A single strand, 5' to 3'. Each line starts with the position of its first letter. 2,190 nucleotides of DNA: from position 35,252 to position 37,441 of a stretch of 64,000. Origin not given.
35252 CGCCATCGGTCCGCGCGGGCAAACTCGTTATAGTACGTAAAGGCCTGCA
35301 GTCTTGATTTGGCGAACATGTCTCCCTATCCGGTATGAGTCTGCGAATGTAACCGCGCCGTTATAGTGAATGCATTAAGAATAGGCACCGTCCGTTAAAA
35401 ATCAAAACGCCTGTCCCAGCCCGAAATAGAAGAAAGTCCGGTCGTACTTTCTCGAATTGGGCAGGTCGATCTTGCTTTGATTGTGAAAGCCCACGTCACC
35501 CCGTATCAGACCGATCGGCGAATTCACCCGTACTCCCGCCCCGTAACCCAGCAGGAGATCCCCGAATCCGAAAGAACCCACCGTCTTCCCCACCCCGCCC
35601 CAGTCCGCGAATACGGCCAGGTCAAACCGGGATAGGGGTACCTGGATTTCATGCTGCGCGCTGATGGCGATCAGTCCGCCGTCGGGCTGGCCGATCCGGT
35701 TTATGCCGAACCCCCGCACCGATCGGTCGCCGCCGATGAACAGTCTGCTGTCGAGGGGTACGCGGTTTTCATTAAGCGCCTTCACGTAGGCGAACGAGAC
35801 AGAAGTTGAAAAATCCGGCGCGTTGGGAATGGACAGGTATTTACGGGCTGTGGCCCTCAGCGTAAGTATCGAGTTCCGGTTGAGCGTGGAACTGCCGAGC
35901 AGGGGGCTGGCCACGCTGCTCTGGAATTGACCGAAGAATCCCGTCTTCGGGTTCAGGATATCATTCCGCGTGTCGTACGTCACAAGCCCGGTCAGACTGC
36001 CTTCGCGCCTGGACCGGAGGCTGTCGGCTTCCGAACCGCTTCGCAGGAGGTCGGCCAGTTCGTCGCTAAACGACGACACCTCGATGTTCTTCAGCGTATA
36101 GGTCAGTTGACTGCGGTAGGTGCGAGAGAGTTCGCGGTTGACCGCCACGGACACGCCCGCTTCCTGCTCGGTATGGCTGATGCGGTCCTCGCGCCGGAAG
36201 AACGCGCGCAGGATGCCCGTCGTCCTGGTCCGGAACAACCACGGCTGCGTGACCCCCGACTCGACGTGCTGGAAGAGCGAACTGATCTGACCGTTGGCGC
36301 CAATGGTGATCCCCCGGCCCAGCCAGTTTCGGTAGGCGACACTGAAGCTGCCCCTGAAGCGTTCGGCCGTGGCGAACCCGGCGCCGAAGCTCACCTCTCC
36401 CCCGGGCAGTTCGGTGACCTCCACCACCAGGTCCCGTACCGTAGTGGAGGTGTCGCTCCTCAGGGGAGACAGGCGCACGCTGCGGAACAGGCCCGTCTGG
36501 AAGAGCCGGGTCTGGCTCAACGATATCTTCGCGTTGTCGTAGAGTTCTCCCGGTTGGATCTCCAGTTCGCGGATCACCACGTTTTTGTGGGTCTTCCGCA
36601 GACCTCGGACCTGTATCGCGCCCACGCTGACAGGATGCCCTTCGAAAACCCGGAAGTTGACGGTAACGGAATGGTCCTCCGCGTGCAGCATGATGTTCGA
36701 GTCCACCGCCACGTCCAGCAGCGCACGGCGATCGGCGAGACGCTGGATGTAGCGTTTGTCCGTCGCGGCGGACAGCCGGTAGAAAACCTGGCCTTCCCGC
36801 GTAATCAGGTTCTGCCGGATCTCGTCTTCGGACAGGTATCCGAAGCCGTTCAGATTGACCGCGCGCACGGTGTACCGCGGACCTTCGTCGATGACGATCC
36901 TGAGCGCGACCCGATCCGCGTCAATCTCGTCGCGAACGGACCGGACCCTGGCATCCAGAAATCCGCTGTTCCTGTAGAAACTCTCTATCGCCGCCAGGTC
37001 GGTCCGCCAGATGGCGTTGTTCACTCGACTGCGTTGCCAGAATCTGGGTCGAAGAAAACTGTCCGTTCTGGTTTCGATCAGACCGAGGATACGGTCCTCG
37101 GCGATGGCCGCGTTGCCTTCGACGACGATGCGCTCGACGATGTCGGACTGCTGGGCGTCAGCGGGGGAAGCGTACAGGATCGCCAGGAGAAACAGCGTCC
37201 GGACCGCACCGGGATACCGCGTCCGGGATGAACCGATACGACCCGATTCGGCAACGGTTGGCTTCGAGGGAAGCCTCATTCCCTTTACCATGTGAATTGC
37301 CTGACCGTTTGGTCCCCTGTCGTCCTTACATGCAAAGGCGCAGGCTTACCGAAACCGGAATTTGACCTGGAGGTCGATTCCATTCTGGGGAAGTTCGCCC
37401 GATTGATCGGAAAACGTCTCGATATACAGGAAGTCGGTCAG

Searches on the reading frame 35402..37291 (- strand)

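Call 60: search_protein_families(library=pfam, proteins=[window:35402-37291:-], max_evalue=0.00001)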
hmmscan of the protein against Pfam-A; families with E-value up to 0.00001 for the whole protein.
window:35402-37291:- (629 aa): 2 families
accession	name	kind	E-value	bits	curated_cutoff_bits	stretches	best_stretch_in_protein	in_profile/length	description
PF01103.29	Omp85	-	8.4e-42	144.3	24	1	322-629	1-325/325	Omp85 superfamily domain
PF07244.20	POTRA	-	4.2e-27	95.1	21.3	2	52-137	3-79/79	Surface antigen variable number repeat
